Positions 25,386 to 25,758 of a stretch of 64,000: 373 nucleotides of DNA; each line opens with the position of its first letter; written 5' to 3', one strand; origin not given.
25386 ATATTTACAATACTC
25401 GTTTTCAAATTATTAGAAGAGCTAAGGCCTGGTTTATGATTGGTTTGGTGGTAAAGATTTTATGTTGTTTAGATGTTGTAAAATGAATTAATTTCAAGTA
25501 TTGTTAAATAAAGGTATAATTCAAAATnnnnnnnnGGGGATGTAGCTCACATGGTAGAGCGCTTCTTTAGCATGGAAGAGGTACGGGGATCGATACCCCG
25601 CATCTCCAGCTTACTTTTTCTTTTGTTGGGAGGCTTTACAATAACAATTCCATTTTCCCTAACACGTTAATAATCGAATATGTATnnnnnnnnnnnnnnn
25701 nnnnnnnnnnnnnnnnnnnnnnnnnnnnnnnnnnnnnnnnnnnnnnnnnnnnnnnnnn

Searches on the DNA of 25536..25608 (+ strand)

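Call 53: build_rna_model(alignment_id=A3, structure=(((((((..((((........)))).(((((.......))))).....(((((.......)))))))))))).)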
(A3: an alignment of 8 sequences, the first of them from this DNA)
Model R1 built from alignment A3 (8 sequences, 73 columns); structure: as given.
model positions 73; base pairs 21; branch points 2; effective number of sequences 1.19; information 0.772 bits per position. Calibrated on 0.2 Mb of random sequence (short: E-values are rough).
structure used (alignment columns):
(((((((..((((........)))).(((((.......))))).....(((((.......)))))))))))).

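Call 54: search_with_rna_model(model_id=R1, source=window, max_evalue=1, show_alignments=3)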
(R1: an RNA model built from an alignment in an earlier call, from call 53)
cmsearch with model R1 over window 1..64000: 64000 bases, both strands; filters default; matches with E-value up to 1: 4.
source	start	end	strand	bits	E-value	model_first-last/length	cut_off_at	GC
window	25536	25608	+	101.2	2.3e-22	1-73/73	no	0.55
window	31872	31944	+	97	2.4e-21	1-73/73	no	0.55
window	8254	8327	-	44.2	1.5e-08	1-73/73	no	0.54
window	27419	27491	-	43.2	2.5e-08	1-73/73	no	0.64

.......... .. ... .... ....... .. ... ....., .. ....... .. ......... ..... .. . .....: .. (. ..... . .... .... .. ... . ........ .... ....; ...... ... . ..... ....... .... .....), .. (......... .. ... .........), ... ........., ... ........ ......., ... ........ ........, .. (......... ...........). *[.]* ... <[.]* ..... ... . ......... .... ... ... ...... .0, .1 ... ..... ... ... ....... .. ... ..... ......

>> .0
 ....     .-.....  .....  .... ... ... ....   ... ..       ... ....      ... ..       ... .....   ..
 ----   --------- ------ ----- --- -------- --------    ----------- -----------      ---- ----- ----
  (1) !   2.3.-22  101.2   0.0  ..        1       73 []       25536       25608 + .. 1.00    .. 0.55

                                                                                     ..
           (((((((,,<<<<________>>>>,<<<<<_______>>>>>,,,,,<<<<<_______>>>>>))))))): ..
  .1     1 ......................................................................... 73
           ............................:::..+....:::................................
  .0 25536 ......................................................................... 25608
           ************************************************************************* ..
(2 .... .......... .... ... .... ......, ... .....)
